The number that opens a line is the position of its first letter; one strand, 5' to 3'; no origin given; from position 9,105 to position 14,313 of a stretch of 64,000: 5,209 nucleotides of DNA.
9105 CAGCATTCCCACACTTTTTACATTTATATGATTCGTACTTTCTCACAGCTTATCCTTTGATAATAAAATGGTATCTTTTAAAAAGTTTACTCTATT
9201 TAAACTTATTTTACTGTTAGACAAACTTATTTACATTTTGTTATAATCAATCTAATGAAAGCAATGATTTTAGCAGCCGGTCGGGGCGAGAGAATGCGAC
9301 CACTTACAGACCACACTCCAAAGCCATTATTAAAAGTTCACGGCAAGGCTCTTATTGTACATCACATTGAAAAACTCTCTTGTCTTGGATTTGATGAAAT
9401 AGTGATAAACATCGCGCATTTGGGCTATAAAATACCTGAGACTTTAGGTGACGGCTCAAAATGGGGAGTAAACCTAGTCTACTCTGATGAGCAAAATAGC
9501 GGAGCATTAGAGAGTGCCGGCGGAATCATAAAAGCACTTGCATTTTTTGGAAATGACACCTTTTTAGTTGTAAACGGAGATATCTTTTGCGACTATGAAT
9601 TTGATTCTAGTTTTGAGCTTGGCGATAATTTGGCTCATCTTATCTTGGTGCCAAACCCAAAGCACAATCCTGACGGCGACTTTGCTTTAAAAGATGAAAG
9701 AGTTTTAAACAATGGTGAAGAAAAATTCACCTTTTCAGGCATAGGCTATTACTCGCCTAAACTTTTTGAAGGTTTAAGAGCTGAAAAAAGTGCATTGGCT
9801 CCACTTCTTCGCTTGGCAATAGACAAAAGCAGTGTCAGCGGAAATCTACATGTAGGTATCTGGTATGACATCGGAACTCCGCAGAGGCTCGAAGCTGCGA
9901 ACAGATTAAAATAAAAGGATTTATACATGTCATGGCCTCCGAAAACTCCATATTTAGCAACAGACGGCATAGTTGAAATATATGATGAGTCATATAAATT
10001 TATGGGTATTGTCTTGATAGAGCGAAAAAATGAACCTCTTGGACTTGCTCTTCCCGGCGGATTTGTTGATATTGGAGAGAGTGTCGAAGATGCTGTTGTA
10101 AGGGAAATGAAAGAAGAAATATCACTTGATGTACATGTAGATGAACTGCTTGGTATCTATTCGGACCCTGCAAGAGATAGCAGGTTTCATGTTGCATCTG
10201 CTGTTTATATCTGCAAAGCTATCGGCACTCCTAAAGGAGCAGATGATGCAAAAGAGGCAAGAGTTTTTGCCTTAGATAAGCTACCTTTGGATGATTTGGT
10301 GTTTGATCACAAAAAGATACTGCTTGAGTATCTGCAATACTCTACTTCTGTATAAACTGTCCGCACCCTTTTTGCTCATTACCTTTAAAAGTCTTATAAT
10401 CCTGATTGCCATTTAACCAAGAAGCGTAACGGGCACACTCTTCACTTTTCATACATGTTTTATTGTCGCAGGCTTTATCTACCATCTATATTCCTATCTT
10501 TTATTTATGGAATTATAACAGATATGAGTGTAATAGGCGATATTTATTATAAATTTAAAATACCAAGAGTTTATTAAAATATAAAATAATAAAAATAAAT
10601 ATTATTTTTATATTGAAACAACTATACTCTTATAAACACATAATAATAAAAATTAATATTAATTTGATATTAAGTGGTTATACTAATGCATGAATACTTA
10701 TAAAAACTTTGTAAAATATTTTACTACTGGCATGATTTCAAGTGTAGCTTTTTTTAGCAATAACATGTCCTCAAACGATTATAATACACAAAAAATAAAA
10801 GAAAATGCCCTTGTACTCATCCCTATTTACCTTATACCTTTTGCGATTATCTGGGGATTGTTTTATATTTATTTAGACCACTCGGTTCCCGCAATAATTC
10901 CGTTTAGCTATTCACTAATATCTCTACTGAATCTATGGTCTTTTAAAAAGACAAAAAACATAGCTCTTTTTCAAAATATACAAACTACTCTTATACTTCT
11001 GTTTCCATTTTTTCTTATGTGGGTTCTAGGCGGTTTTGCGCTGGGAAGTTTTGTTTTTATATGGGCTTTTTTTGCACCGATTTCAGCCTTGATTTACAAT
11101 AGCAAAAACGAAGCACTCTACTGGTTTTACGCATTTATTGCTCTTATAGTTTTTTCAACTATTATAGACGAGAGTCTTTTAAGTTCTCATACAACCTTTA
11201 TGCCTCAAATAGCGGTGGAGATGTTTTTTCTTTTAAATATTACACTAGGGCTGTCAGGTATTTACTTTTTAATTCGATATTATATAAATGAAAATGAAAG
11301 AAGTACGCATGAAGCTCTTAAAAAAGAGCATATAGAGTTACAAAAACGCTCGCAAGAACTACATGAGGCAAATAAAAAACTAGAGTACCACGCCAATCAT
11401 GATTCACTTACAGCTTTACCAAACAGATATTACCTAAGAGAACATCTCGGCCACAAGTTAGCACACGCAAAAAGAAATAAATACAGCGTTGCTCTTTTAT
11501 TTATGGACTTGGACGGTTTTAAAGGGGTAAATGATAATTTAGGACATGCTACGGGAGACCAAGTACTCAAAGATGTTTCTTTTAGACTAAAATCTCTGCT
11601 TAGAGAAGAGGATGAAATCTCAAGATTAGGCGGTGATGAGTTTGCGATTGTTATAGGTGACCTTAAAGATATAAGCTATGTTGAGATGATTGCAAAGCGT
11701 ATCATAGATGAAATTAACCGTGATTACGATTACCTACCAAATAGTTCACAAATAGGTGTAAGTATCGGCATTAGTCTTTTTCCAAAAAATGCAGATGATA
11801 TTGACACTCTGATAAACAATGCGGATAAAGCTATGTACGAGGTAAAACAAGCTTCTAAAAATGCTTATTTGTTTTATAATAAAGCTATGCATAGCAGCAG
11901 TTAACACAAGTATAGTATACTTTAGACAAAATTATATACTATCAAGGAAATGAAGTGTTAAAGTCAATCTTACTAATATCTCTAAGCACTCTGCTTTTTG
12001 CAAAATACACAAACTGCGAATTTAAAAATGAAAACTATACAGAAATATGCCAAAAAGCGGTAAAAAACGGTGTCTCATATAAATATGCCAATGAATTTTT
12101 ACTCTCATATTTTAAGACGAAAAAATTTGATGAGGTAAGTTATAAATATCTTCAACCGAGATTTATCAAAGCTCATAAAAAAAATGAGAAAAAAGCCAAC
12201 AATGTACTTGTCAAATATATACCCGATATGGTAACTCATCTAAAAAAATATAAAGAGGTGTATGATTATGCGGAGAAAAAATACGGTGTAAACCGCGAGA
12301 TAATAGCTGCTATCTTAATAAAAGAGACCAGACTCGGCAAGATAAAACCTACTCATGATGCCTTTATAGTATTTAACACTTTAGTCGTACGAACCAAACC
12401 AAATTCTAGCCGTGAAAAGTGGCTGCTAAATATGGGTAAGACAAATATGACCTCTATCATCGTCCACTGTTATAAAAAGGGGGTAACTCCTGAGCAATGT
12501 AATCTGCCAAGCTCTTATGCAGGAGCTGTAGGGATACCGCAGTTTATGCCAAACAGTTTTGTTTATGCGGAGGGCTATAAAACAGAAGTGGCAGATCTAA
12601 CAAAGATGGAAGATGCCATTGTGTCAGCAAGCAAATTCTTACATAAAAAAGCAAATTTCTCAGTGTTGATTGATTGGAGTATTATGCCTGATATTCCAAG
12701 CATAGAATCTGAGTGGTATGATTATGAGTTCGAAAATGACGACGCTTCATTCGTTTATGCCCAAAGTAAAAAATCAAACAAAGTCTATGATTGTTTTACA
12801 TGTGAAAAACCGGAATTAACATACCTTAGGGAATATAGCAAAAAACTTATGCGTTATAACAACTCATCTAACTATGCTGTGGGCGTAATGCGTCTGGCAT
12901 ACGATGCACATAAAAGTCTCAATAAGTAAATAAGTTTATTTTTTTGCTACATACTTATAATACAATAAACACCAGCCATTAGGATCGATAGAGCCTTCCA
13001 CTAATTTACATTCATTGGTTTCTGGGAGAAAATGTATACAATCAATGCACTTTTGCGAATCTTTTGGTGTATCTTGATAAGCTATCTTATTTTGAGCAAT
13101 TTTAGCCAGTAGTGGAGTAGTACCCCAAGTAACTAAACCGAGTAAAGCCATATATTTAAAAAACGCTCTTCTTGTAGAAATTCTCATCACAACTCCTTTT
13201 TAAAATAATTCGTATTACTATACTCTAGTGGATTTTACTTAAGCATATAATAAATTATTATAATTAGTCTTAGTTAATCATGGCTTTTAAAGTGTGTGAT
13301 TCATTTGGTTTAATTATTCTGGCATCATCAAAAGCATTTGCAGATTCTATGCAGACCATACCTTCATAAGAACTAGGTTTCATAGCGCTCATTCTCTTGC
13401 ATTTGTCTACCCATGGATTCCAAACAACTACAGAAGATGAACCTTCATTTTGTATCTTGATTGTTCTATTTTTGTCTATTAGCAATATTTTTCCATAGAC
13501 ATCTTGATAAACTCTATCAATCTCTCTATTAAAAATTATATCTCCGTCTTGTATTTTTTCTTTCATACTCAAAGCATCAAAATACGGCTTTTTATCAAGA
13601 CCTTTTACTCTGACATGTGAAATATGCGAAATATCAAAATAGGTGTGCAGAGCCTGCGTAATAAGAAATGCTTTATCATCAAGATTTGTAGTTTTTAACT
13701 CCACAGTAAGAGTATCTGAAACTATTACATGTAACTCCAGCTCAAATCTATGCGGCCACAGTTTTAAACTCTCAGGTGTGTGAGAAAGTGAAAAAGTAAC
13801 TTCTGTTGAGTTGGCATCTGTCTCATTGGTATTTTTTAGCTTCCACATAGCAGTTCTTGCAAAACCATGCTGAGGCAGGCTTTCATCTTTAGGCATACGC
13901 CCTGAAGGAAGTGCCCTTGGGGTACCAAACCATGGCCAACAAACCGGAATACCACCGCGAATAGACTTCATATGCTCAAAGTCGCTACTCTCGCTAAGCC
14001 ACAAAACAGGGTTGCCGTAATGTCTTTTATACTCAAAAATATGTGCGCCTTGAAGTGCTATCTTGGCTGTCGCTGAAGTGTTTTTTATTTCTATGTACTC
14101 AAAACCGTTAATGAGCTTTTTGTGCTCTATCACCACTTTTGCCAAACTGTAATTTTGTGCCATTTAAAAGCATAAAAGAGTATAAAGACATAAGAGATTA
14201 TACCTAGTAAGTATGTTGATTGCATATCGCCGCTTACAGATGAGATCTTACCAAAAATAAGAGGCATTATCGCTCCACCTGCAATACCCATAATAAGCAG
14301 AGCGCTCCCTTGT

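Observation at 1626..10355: Pseudomonas-type anabolic peptidoglycan-recycling cluster (NagZ-AnmK-AmgK-MurU) in a Campylobacterota sulfur oxidiser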

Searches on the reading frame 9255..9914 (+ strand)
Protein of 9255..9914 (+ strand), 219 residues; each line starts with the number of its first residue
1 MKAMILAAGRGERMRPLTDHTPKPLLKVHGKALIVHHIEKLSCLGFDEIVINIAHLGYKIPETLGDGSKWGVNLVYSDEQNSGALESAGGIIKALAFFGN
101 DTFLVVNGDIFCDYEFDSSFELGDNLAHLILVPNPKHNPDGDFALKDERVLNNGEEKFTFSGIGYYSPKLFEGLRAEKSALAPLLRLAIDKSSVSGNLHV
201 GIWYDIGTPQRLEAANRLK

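Call 3: search_protein_families(library=pfam, proteins=[window:9255-9914:+])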
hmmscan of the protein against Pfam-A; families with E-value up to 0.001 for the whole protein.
window:9255-9914:+ (219 aa): 2 families
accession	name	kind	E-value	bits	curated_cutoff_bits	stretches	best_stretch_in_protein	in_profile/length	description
PF00483.29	NTP_transferase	-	1.7e-23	83.9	21.2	1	2-138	1-142/245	Nucleotidyl transferase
PF12804.13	NTP_transf_3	-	4e-14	53.6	27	1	3-110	1-96/160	MobA-like NTP transferase domain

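Call 4: search_protein_families(library=ncbifam, proteins=[window:9255-9914:+])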
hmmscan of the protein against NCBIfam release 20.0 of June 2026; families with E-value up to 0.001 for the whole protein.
window:9255-9914:+ (219 aa): 37 families (the best 25 are shown)
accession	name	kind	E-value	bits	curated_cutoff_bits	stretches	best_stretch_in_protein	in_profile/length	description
NF045761.1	NAMPUrTaseMurU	equivalog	4.8e-88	294.8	250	1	1-217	1-225/226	N-acetylmuramate alpha-1-phosphate uridylyltransferase MurU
NF045697.1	MurNAcPUrMurU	equivalog_domain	1.4e-25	90.1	370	1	4-216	1-226/229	N-acetylmuramate alpha-1-phosphate uridylyltransferase MurU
TIGR03992.1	Arch_glmU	subfamily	5.7e-25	88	292.1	1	1-215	1-223/393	bifunctional sugar-1-phosphate nucleotidylyltransferase/acetyltransferase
NF052502.1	man1P_GTase_Rv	exception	8.6e-21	74.2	440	1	2-118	2-116/352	mannose-1-phosphate guanylyltransferase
TIGR01208.1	rmlA_long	equivalog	4.8e-19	68.5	320.25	1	2-217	1-232/353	glucose-1-phosphate thymidylyltransferase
NF041313.1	UDPGP_AglF_Halo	equivalog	1.9e-18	66.8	400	1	1-115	1-111/234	UTP--glucose-1-phosphate uridylyltransferase AglF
NF041173.1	Sug_nt_acttase_Thmprot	equivalog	9.3e-16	57.7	600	1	1-156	1-151/405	bifunctional sugar-1-phosphate nucleotidylyltransferase/acetyltransferase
NF049965.1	GlMnHpPGnyltfHddC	equivalog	1.3e-11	44.6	300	1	1-131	1-126/221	D-glycero-D-manno-heptose 1-phosphate guanosyltransferase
TIGR01207.1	rmlA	equivalog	1.5e-11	44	360.65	1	2-118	1-117/286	glucose-1-phosphate thymidylyltransferase RfbA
NF012024.0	PRK15480.1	equivalog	6.2e-11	41.9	588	1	2-115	5-118/292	glucose-1-phosphate thymidylyltransferase RfbA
NF041135.1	IPPtranDIPPsyn_Thcocales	equivalog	7.1e-09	35.1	580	1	1-55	1-51/419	bifunctional L-myo-inositol-1-phosphate cytidylyltransferase/CDP-L-myo-inositol myo-inositolphosphotransferase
TIGR02623.1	G1P_cyt_trans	equivalog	2.1e-08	33.9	300.25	1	1-62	1-62/255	glucose-1-phosphate cytidylyltransferase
TIGR01173.1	glmU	equivalog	2.8e-08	33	366.85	1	1-110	1-102/452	bifunctional UDP-N-acetylglucosamine diphosphorylase/glucosamine-1-phosphate N-acetyltransferase GlmU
NF010934.1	PRK14354.1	equivalog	2.1e-06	26.5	450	1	3-72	2-68/447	bifunctional UDP-N-acetylglucosamine diphosphorylase/glucosamine-1-phosphate N-acetyltransferase GlmU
NF010932.0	PRK14352.1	equivalog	2.6e-06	26.4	611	1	3-110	9-111/488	bifunctional UDP-N-acetylglucosamine diphosphorylase/glucosamine-1-phosphate N-acetyltransferase GlmU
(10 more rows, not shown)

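Call 44: search_solved_structures(query=window:9255-9914:+, show_alignments=1, max_evalue=1e-10)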
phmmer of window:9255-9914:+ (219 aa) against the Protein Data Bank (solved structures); distinct sequences matched with E-value up to 1e-10: 23.
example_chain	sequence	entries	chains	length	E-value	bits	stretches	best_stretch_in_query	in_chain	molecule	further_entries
4y7t_A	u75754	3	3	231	2.8e-58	200.2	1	1-216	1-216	Nucleotidyl transferase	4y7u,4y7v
8hhd_A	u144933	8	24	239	2.7e-52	180.6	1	1-218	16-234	Nucleotidyl transferase | N-acetylmuramate alpha-1-phosphate uridylyltransferase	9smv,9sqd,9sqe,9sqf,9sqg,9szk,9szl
8x7s_B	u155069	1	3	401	1.2e-18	70.6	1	1-118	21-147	UTP--glucose-1-phosphate uridylyltransferase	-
7d72_K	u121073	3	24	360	1.3e-15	60.7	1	1-120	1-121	Mannose-1-phosphate guanyltransferase beta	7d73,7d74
7whr_B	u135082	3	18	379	9.4e-15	57.9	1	1-117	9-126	Nucleotidyl transferase family protein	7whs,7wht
3hl3_A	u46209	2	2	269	2e-12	50.2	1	1-218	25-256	Glucose-1-phosphate thymidylyltransferase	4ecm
1h5s_A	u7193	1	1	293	1.4e-11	47.5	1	2-122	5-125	Glucose-1-phosphate thymidylyltransferase 1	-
1h5r_B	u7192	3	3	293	1.4e-11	47.5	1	2-122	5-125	GLUCOSE-1-PHOSPHATE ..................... | Glucose-1-phosphate thymidylyltransferase 1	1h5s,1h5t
1h5r_A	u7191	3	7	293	1.5e-11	47.4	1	2-122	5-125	GLUCOSE-1-PHOSPHATE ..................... | Glucose-1-phosphate thymidylyltransferase 1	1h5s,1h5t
8yre_D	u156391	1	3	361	1.5e-11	47.4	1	1-122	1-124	Mannose-1-phosphate guanylyltransferase 1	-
7x8j_A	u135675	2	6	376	1.7e-11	47.3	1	1-122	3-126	Mannose-1-phosphate guanylyltransferase 1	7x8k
6n0u_A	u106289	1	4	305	1.7e-11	47.2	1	2-121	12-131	Glucose-1-phosphate thymidylyltransferase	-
3pkq_A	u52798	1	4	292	2e-11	47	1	2-122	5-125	Glucose-1-phosphate thymidylyltransferase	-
1jyk_A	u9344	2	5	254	3.3e-11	46.3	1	1-79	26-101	CTP:phosphocholine Cytidylyltransferase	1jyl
5ify_A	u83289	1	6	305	3.5e-11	46.2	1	2-118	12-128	Glucose-1-phosphate thymidylyltransferase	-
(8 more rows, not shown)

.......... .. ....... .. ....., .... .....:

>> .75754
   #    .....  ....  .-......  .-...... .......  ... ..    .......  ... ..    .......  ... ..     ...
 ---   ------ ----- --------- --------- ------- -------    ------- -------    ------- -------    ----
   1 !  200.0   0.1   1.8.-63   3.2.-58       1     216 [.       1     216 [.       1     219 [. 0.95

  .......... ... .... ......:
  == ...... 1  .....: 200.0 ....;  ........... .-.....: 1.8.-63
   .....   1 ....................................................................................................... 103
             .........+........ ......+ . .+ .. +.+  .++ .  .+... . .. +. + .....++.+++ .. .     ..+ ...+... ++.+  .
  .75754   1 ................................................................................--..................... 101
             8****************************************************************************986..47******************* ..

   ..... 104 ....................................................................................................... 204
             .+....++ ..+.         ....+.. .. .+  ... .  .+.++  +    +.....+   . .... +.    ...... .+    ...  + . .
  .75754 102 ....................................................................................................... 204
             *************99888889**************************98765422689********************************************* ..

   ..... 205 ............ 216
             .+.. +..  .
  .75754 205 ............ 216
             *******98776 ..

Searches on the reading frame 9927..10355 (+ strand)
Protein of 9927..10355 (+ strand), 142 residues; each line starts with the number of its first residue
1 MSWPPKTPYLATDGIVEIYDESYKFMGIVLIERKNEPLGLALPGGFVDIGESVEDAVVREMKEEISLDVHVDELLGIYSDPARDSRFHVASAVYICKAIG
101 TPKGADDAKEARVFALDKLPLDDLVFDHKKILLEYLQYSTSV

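Call 3: search_protein_families(library=pfam, proteins=[window:9927-10355:+])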
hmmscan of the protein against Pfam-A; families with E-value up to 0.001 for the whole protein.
window:9927-10355:+ (142 aa): 2 families
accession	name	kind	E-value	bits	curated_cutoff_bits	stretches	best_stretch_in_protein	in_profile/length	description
PF00293.34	NUDIX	-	6.8e-19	68.7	21.1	1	12-133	5-132/134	NUDIX domain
PF22327.2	Nudt16-like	-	0.00075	19.9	27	1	40-70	35-66/161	U8 snoRNA-decapping enzyme-like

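Call 4: search_protein_families(library=ncbifam, proteins=[window:9927-10355:+])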
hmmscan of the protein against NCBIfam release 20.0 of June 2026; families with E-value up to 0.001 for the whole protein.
window:9927-10355:+ (142 aa): 15 families
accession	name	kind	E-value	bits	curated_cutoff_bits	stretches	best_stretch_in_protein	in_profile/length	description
NF003786.0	PRK05379.1-2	equivalog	9.4e-11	41.5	397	1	28-134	231-350/354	bifunctional nicotinamide-nucleotide adenylyltransferase/Nudix hydroxylase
TIGR00586.1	mutt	equivalog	5.4e-08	32.9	97.9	1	40-131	34-123/129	8-oxo-dGTP diphosphatase MutT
NF003791.0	PRK05379.2-3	equivalog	6e-08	32.3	409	1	27-135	213-336/340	bifunctional nicotinamide-nucleotide adenylyltransferase/Nudix hydroxylase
NF003788.0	PRK05379.1-5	equivalog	6.1e-08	32.3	354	1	28-135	226-346/351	bifunctional nicotinamide-nucleotide adenylyltransferase/Nudix hydroxylase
NF003787.0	PRK05379.1-4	equivalog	1.4e-06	27.6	449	1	28-126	221-332/346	bifunctional nicotinamide-nucleotide adenylyltransferase/Nudix hydroxylase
NF001299.0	PRK00241.1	equivalog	1.8e-06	27.6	158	1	45-70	166-191/263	NAD(+) diphosphatase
NF006530.0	PRK08999.1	equivalog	1.9e-05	23.9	245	1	42-73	37-68/315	Nudix family hydrolase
TIGR02705.1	nudix_YtkD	equivalog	3e-05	23.6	154.4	1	38-81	45-88/156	RNA deprotection pyrophosphohydrolase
NF003785.0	PRK05379.1-1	equivalog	6.8e-05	22.2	418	1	28-84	216-280/347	bifunctional nicotinamide-nucleotide adenylyltransferase/Nudix hydroxylase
NF008044.0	PRK10776.1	equivalog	0.00012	22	148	1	41-84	34-77/130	8-oxo-dGTP diphosphatase MutT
NF008736.0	PRK11762.1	equivalog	0.00025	20.6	169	1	39-68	75-104/186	ADP compounds hydrolase NudE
NF007834.0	PRK10546.1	equivalog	0.00039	20.2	156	1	42-80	34-72/135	pyrimidine (deoxy)nucleoside triphosphate diphosphatase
NF001936.0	PRK00714.1-3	equivalog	0.00044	20.1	118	0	23-68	19-65/155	RNA pyrophosphohydrolase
NF012016.0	PRK15472.1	equivalog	0.00052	19.7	95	1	36-75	29-68/141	nucleoside triphosphatase NudI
NF001938.0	PRK00714.1-5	equivalog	0.00059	19.2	116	1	14-68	17-75/172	RNA pyrophosphohydrolase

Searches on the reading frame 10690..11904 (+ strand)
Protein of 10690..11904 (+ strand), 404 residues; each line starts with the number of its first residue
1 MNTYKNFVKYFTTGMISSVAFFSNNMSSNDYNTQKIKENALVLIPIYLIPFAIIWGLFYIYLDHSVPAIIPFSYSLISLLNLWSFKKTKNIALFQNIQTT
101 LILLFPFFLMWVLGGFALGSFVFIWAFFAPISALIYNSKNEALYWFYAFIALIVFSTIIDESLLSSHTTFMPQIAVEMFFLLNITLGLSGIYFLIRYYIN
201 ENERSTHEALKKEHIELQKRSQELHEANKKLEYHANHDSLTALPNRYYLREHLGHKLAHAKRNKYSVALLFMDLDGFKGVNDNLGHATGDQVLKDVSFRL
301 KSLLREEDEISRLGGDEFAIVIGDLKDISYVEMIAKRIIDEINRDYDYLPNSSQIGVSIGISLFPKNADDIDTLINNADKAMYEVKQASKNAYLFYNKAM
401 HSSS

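Call 6: search_protein_families(library=ncbifam, proteins=[window:10690-11904:+])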
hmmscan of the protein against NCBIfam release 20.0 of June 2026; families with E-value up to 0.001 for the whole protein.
window:10690-11904:+ (404 aa): 22 families
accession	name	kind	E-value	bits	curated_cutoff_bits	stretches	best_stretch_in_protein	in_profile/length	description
NF007423.1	PRK09966.1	equivalog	7.8e-54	183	325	1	216-386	220-390/390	diguanylate cyclase DgcN/YfiN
NF045675.1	PhdiestaseDibA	equivalog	6.9e-45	153.5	980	1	224-400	192-368/623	phosphodiesterase DibA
TIGR00254.1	GGDEF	domain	8.3e-42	142.7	37.4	1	231-393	1-164/168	diguanylate cyclase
NF007298.0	PRK09776.1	equivalog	7.9e-39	133.3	1135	1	228-399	677-848/1111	diguanylate cyclase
NF007474.0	PRK10060.1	equivalog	1.8e-38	132.2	782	1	225-401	227-400/663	cyclic di-GMP phosphodiesterase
NF051473.1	DigCycDgcsShew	equivalog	3e-38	131.8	400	1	222-393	120-288/291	diguanylate cyclase DgcS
NF038266.1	diguan_SiaD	equivalog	1e-37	129.9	290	1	222-391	81-250/252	biofilm regulation diguanylate cyclase SiaD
NF007135.0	PRK09581.1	equivalog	1.2e-36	126.5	474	1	218-392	275-451/457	PleD family two-component system response regulator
NF007380.0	PRK09894.1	equivalog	3.8e-36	125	256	1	202-399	98-290/296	diguanylate cyclase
NF053781.1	cdiGMPphdstlr2612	equivalog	1.4e-34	119.1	1600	1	227-401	832-1007/1268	Tlr1612 family c-di-GMP phosphodiesterase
NF008467.0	PRK11359.1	equivalog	2.2e-28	98.7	857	1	223-401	364-536/800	oxygen-sensing cyclic-di-GMP phosphodiesterase DosP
NF041606.1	dguan_cyc_DgcA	equivalog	8.3e-28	97.3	370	1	226-391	169-334/340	diguanylate cyclase DgcA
NF011955.1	PRK15426.1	equivalog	2e-24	85.6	408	1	222-395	385-560/564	cellulose biosynthesis regulator diguanylate cyclase DgcQ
NF047654.1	DiguCycDgcRLepto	equivalog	3e-24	85.5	500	1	227-391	125-291/295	diguanylate cyclase DgcR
NF040885.1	diguan_DgcJ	equivalog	2.4e-22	79.4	500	1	232-391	338-491/493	diguanylate cyclase DgcJ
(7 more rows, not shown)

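Call 7: search_protein_families(library=pfam, proteins=[window:10690-11904:+])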
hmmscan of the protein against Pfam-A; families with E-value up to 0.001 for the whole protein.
window:10690-11904:+ (404 aa): 1 family
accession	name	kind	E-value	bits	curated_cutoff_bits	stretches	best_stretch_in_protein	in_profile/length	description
PF00990.26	GGDEF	-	2.2e-45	154.7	23.8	1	235-391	1-160/161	Diguanylate cyclase, GGDEF domain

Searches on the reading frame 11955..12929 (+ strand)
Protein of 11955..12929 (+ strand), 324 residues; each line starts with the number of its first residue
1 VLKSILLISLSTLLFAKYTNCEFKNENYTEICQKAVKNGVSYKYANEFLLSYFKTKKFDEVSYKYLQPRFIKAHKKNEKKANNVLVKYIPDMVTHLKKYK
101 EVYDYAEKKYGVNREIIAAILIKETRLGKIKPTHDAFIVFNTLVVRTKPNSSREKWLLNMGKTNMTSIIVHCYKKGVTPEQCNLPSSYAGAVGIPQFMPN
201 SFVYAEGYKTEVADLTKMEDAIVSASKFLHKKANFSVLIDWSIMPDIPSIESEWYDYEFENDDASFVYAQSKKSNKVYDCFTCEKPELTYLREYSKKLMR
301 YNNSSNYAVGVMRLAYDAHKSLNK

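Call 6: search_protein_families(library=ncbifam, proteins=[window:11955-12929:+])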
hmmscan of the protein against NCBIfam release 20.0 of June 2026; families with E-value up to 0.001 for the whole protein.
window:11955-12929:+ (324 aa): 3 families
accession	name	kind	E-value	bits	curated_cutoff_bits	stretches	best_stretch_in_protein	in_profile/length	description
TIGR02282.1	MltB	equivalog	9.2e-20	70.9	281.4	1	46-315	15-287/290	lytic murein transglycosylase B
TIGR02283.1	MltB_2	subfamily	1.9e-16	60.2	248.45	1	31-315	9-295/300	lytic murein transglycosylase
NF008029.0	PRK10760.1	equivalog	1.4e-12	47.4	449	1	89-231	125-260/359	lytic murein transglycosylase B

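Call 7: search_protein_families(library=pfam, proteins=[window:11955-12929:+])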
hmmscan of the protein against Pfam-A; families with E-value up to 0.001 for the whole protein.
window:11955-12929:+ (324 aa): 1 family
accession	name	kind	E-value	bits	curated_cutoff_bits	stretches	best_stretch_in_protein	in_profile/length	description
PF13406.11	SLT_2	-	8.4e-32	111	24.3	1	27-315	5-291/292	Transglycosylase SLT domain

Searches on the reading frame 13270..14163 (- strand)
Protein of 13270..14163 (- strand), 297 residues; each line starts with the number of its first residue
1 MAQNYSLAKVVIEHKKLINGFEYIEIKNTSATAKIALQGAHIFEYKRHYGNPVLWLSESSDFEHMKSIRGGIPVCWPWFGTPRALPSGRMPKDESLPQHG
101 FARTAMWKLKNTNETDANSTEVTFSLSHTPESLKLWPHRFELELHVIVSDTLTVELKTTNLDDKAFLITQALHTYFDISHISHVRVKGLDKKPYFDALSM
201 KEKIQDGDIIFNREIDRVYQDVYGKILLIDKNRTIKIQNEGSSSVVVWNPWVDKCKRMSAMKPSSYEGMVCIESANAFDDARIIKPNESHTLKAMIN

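Call 6: search_protein_families(library=ncbifam, proteins=[window:13270-14163:-])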
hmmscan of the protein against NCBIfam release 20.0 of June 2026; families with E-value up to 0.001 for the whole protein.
window:13270-14163:- (297 aa): 0 families

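Call 7: search_protein_families(library=pfam, proteins=[window:13270-14163:-])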
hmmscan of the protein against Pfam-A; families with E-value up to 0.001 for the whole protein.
window:13270-14163:- (297 aa): 1 family
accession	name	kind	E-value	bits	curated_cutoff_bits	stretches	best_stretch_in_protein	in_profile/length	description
PF01263.26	Aldose_epim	-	9.4e-44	150.4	27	1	24-293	3-295/299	Aldose 1-epimerase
